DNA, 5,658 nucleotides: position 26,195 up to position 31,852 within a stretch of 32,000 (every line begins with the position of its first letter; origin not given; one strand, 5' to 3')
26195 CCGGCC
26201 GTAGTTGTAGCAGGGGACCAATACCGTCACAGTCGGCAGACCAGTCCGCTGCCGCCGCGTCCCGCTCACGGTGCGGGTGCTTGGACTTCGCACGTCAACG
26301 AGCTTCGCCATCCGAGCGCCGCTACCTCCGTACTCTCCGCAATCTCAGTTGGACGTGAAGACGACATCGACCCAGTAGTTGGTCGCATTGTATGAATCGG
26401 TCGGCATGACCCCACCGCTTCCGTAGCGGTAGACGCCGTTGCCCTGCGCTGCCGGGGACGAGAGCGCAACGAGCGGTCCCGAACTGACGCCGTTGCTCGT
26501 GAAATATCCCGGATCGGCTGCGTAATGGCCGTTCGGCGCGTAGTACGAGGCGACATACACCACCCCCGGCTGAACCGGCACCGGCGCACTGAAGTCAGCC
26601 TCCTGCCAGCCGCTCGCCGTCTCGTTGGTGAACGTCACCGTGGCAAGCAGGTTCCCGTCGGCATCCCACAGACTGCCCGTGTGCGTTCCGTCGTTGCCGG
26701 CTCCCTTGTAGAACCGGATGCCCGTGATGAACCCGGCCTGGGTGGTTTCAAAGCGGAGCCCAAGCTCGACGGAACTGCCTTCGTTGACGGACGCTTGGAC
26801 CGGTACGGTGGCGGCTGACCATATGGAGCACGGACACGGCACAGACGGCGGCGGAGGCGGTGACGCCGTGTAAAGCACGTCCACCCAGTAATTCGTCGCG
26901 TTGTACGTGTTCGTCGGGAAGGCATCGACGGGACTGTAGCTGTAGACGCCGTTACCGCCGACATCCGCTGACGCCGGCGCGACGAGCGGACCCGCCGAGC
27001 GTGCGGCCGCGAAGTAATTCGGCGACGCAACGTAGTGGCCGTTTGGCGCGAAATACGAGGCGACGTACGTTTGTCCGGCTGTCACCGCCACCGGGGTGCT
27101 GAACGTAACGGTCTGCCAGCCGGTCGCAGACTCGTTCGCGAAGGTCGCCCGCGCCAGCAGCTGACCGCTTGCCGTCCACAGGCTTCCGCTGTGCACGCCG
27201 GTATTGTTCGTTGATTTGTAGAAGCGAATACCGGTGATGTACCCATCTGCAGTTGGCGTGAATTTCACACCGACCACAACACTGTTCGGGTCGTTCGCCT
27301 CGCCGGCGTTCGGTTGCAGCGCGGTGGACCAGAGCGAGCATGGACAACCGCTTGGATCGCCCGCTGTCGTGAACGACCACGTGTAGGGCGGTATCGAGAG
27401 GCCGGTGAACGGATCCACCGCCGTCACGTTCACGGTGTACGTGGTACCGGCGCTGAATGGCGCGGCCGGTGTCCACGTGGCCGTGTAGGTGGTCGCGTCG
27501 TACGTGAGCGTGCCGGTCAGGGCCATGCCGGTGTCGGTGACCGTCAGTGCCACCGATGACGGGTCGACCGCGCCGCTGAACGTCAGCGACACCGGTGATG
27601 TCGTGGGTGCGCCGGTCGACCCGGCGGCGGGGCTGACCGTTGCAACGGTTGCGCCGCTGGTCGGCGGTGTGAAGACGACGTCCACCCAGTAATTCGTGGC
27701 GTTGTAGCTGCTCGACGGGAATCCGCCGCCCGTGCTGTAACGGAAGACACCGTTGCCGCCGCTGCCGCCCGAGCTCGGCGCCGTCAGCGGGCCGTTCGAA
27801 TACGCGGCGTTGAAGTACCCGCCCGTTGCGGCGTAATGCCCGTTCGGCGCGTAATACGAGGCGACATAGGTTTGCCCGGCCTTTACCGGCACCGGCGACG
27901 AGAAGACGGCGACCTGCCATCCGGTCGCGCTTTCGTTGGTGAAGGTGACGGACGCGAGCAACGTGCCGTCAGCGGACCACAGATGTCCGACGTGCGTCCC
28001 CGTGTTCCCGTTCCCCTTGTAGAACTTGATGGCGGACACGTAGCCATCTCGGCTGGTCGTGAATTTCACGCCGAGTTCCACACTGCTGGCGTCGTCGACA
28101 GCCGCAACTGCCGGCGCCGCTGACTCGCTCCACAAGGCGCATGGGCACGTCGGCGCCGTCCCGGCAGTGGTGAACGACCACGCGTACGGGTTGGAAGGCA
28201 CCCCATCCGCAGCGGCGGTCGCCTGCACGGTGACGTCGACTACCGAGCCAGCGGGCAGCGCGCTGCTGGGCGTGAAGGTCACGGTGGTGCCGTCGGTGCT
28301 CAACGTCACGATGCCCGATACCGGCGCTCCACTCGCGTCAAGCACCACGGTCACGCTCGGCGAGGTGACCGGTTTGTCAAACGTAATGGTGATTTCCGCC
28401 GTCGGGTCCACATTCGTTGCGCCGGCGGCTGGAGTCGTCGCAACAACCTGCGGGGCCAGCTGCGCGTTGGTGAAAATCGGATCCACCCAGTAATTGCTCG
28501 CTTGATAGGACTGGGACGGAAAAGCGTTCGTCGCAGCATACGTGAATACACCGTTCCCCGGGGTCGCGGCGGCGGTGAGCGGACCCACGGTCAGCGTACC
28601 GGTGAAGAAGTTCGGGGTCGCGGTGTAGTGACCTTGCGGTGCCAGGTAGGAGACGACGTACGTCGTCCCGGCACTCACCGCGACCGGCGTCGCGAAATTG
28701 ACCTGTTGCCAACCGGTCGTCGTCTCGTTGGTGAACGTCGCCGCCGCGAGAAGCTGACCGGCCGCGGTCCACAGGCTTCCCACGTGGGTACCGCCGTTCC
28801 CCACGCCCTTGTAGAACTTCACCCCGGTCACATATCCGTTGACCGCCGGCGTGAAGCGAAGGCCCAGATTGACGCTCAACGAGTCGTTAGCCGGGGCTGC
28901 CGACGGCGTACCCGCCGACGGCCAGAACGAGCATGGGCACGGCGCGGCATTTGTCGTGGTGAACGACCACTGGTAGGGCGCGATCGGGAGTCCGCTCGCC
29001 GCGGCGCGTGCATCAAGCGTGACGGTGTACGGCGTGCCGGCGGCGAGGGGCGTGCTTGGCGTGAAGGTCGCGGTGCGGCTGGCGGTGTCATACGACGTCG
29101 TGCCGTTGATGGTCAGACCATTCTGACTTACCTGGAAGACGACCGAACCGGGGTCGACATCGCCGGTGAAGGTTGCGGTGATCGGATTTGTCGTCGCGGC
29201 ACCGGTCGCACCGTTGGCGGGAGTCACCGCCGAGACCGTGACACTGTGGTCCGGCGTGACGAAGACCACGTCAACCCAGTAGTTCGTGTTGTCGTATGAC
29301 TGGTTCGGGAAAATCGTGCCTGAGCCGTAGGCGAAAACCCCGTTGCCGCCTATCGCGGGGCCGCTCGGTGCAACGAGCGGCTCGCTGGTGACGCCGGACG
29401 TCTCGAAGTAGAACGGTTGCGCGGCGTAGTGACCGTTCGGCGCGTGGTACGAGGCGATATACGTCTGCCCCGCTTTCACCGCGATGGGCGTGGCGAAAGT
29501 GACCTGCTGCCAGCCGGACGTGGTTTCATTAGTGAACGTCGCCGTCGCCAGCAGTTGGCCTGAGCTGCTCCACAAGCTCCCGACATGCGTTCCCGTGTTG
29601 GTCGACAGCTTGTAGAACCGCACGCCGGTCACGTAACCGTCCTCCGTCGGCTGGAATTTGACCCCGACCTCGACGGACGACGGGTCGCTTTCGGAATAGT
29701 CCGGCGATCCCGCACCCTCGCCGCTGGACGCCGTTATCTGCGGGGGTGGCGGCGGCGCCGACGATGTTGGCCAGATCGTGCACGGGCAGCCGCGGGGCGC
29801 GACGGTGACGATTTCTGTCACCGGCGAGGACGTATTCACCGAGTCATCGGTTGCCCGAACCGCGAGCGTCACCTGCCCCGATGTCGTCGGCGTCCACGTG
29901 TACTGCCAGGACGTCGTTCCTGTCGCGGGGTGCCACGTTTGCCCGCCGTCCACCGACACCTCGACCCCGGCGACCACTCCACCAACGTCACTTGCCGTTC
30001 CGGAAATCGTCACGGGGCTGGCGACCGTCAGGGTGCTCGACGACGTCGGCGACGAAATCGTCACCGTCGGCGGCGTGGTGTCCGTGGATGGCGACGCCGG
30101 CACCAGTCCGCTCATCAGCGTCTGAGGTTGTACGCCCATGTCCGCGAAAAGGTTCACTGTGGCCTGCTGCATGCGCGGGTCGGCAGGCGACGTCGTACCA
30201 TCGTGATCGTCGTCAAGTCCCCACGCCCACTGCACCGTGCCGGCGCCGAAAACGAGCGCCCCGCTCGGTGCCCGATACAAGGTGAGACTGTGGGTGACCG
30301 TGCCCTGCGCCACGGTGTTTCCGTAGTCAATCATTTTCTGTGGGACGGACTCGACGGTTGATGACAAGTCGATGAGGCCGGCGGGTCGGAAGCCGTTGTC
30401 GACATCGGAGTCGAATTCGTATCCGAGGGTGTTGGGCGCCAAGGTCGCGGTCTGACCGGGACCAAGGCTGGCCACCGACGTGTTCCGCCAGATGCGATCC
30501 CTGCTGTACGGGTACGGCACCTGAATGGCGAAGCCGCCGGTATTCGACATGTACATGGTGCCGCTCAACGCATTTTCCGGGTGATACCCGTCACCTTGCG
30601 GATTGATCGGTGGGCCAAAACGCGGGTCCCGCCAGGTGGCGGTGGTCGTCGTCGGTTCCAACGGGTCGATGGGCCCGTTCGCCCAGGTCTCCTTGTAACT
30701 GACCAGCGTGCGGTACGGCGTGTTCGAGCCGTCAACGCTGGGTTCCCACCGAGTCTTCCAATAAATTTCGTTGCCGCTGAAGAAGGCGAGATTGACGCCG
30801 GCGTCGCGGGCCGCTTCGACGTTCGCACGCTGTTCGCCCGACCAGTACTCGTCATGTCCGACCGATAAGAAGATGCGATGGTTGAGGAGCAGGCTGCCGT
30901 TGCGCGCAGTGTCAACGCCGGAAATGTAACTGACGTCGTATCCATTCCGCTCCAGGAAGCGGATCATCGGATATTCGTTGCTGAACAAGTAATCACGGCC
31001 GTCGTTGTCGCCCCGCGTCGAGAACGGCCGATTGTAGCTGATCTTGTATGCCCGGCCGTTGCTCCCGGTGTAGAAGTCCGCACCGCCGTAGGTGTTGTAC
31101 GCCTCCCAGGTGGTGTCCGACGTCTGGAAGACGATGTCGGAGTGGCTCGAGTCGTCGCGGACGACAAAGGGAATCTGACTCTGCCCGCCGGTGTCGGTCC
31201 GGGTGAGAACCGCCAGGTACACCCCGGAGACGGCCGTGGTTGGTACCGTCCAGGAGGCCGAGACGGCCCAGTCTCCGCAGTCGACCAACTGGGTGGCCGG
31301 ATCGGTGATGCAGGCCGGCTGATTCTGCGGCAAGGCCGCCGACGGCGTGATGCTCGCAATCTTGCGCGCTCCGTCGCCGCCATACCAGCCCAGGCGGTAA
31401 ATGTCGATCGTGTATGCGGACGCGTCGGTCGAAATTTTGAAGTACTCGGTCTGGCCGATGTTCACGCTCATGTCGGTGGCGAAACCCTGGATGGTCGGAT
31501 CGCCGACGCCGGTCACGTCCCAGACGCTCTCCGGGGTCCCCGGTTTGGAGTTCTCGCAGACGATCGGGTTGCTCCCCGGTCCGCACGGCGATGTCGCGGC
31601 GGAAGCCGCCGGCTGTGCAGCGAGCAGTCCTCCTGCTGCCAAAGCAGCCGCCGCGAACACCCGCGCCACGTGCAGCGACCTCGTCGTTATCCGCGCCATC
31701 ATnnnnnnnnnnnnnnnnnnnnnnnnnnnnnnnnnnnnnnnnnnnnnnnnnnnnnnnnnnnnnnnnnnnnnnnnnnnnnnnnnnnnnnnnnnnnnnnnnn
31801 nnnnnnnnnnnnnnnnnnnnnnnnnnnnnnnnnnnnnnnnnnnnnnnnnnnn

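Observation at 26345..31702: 1785-aa secreted protein: DMFase-beta-like domain followed by five CPC-capped DUF4082 modules, translationally coupled to a sugar aminotransferase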

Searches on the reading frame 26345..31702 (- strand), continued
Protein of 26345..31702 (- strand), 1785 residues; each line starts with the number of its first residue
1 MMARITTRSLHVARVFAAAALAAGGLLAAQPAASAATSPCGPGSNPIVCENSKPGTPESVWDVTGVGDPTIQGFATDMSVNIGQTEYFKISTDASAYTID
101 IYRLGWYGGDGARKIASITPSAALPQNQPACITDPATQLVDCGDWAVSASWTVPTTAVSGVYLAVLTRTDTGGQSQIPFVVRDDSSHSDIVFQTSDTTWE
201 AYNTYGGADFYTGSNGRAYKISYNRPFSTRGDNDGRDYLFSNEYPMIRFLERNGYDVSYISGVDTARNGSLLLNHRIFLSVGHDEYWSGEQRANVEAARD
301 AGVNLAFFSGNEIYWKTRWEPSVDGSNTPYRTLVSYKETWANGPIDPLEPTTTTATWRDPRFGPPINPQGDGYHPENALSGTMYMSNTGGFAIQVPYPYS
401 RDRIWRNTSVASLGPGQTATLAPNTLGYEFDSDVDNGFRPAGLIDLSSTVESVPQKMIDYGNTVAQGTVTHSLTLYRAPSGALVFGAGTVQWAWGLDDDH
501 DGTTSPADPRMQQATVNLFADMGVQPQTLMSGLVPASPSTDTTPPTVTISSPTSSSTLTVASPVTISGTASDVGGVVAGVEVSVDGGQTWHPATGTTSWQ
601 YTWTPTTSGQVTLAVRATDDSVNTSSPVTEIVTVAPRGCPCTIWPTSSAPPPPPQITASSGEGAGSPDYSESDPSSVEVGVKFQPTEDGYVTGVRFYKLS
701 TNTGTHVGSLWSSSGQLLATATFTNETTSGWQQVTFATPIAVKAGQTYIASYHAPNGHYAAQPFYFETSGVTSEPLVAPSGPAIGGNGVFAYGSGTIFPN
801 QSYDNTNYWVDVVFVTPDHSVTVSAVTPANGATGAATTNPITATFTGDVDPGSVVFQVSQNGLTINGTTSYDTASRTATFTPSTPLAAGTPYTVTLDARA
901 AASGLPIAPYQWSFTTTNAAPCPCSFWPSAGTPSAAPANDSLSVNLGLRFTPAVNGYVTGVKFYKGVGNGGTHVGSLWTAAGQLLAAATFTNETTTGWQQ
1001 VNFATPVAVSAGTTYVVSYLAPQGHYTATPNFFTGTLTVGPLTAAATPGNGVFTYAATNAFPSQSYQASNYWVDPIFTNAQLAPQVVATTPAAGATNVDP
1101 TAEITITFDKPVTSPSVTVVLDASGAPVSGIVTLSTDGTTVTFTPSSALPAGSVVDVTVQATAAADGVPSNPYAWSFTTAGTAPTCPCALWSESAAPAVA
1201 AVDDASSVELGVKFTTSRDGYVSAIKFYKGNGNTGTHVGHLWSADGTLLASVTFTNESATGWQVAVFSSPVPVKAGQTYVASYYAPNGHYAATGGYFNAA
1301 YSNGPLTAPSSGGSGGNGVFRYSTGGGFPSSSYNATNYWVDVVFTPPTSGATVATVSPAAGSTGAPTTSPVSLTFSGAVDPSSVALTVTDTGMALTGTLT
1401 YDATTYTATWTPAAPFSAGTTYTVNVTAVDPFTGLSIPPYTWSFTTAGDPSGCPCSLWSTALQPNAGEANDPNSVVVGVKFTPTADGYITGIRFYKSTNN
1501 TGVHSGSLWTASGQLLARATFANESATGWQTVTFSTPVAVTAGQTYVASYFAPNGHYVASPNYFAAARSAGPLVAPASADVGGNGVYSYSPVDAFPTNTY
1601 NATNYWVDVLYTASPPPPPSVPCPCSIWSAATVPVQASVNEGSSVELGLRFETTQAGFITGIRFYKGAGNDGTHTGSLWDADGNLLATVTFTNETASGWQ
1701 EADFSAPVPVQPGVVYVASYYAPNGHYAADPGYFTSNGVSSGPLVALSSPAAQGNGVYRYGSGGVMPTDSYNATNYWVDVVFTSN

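Call 64: search_protein_families(library=pfam, proteins=[L058:13279-18609:+, L060:12876-17633:+, L078:11347-17037:+, L081:9965-14824:+, L024:9458-12151:+, L023:5285-7138:-], max_evalue=0.0001)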
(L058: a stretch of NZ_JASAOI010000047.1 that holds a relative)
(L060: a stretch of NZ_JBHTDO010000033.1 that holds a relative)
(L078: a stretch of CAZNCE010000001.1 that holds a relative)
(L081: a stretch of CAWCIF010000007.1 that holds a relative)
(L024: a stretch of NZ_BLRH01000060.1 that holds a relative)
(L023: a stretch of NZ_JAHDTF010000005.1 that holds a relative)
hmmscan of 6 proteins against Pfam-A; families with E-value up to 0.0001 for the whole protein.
L058:13279-18609:+ (1777 aa): 5 families
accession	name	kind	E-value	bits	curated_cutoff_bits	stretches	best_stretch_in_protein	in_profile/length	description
PF13313.11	DUF4082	-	8.3e-88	292.1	28.4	2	76-220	2-143/143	Domain of unknown function (DUF4082)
PF13205.12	Big_5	-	7e-31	107.5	23.6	2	229-329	1-105/105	Bacterial Ig-like domain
PF16656.11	Pur_ac_phosph_N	-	8.6e-12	45.9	30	1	1273-1351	6-84/93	Purple acid Phosphatase, N-terminal domain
PF00041.27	fn3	-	1.2e-09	38.7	25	1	1269-1348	4-78/84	Fibronectin type III domain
PF16655.11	PhoD_N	-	3.4e-06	28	30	0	1309-1341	49-78/90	PhoD-like phosphatase, N-terminal domain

L060:12876-17633:+ (1586 aa): 5 families
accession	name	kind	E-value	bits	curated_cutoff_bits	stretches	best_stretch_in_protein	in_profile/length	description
PF13313.11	DUF4082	-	4.1e-107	354.7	28.4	2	143-289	2-143/143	Domain of unknown function (DUF4082)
PF13205.12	Big_5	-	2.8e-35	121.7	23.6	2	301-399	1-105/105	Bacterial Ig-like domain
PF16656.11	Pur_ac_phosph_N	-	1.5e-10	41.9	30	1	1362-1429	5-82/93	Purple acid Phosphatase, N-terminal domain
PF16655.11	PhoD_N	-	1.5e-07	32.3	30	0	1307-1342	52-85/90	PhoD-like phosphatase, N-terminal domain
PF00041.27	fn3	-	4.7e-07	30.4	25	0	1364-1433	7-74/84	Fibronectin type III domain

L078:11347-17037:+ (1897 aa): 3 families
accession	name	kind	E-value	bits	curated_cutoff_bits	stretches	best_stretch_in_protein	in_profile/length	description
PF13313.11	DUF4082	-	8.8e-105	347.1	28.4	2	792-937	2-143/143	Domain of unknown function (DUF4082)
PF13205.12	Big_5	-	5.1e-42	143.3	23.6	2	947-1047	1-105/105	Bacterial Ig-like domain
PF00041.27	fn3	-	7.2e-05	23.4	25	0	1675-1749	5-78/84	Fibronectin type III domain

L081:9965-14824:+ (1620 aa): 13 families
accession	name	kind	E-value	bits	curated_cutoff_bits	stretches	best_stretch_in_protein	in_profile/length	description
PF13313.11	DUF4082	-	4.8e-104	344.7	28.4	2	651-797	2-143/143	Domain of unknown function (DUF4082)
PF20254.3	DMFA2_C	-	2e-102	343.9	27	1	88-498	2-372/374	N,N-dimethylformamidase beta subunit-like, C-terminal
PF17210.9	SdrD_B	-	1.4e-16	61.1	29.7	2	1174-1223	23-76/112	SdrD B-like domain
PF16656.11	Pur_ac_phosph_N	-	1.4e-14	54.9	30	2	913-981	8-88/93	Purple acid Phosphatase, N-terminal domain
PF13620.12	CarboxypepD_reg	-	2.3e-14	53.9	32.3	3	1167-1236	3-77/82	Carboxypeptidase regulatory-like domain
PF09430.16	EMC7_beta-sandw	-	1.7e-11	44.8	26.6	0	1177-1235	9-70/122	ER membrane protein complex subunit 7, beta-sandwich domain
PF13715.12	CarbopepD_reg_2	-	6.1e-08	33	32.2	0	1250-1294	13-56/88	CarboxypepD_reg-like domain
PF17957.7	Big_7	-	9.3e-08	33.1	24.1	1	543-616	1-70/70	Bacterial Ig domain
PF03404.22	Mo-co_dimer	-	2e-06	28.3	22.7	1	541-596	7-65/138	Mo-co oxidoreductase dimerisation domain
PF23194.1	NOMO_5th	-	2.4e-06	28.3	27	0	1348-1395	35-89/89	NOMO fifth transthyretin-like domain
PF17802.7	SpaA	-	3.3e-06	27.6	23.1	0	1177-1234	18-84/91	Prealbumin-like fold domain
PF00041.27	fn3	-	7.5e-06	26.5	25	1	812-889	6-81/84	Fibronectin type III domain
PF16655.11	PhoD_N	-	1.4e-05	25.9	30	0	824-882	33-84/90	PhoD-like phosphatase, N-terminal domain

L024:9458-12151:+ (898 aa): 3 families
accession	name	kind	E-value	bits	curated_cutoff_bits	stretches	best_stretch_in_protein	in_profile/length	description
PF13313.11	DUF4082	-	1.1e-124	411.6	28.4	3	461-599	3-143/143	Domain of unknown function (DUF4082)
PF13205.12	Big_5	-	3.2e-47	160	23.6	3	67-168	1-105/105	Bacterial Ig-like domain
PF17964.7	Big_10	-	2.3e-07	31.6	22.9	0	105-171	21-80/164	Bacterial Ig domain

L023:5285-7138:- (618 aa): 2 families
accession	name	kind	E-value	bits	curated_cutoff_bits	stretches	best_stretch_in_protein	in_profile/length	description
PF13313.11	DUF4082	-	1.2e-43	149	28.4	1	105-237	9-143/143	Domain of unknown function (DUF4082)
PF13229.12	Beta_helix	-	1.7e-11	44.4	25.9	1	400-550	13-156/158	Right handed beta helix region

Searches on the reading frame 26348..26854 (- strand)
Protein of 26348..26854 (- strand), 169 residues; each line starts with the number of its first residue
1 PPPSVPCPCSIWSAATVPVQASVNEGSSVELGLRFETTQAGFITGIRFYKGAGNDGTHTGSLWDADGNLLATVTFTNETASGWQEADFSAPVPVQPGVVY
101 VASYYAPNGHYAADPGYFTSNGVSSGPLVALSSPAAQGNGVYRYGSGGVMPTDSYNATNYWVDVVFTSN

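Call 86: search_protein_families(library=pfam, proteins=[window:26348-26854:-], max_evalue=0.001)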
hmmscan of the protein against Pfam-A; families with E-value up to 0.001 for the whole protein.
window:26348-26854:- (169 aa): 1 family
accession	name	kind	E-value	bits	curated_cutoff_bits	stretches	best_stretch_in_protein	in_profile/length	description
PF13313.11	DUF4082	-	9.3e-58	194.7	28.4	1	16-162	2-143/143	Domain of unknown function (DUF4082)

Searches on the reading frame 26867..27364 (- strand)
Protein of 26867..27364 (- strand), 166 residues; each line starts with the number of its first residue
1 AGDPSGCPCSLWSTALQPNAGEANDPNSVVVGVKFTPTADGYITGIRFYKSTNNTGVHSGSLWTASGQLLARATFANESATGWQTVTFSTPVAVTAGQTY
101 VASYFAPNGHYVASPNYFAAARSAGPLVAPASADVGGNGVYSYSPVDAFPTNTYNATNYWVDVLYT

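Call 86: search_protein_families(library=pfam, proteins=[window:26867-27364:-], max_evalue=0.001)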
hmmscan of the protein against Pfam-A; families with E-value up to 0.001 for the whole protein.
window:26867-27364:- (166 aa): 1 family
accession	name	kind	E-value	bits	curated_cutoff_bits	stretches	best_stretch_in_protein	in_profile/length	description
PF13313.11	DUF4082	-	1.2e-55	187.8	28.4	1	17-161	3-143/143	Domain of unknown function (DUF4082)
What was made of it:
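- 26867..27346 (-): DUF4082 module 4 with its CPC cap, aa 1453-1612. Pfam E 1.2e-55 (call 86).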

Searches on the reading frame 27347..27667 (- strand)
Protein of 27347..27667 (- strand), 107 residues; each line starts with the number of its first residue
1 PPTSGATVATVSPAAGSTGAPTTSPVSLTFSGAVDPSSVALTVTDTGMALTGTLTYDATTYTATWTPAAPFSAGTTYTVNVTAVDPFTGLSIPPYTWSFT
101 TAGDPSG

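Call 86: search_protein_families(library=pfam, proteins=[window:27347-27667:-], max_evalue=0.001)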
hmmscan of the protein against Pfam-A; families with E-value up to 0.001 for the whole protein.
window:27347-27667:- (107 aa): 3 families
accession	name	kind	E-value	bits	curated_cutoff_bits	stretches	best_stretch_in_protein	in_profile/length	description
PF13205.12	Big_5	-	2.5e-14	54.3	23.6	1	5-101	4-105/105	Bacterial Ig-like domain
PF04234.18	CopC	-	4.9e-06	27.9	23.3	1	7-84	3-77/92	CopC domain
PF17964.7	Big_10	-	0.00045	20.9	22.9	1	37-101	20-77/164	Bacterial Ig domain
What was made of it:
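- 27365..27655 (-): Big_5 Ig-like spacer 3, about aa 1350-1446. Pfam E 2.5e-14 (call 86).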
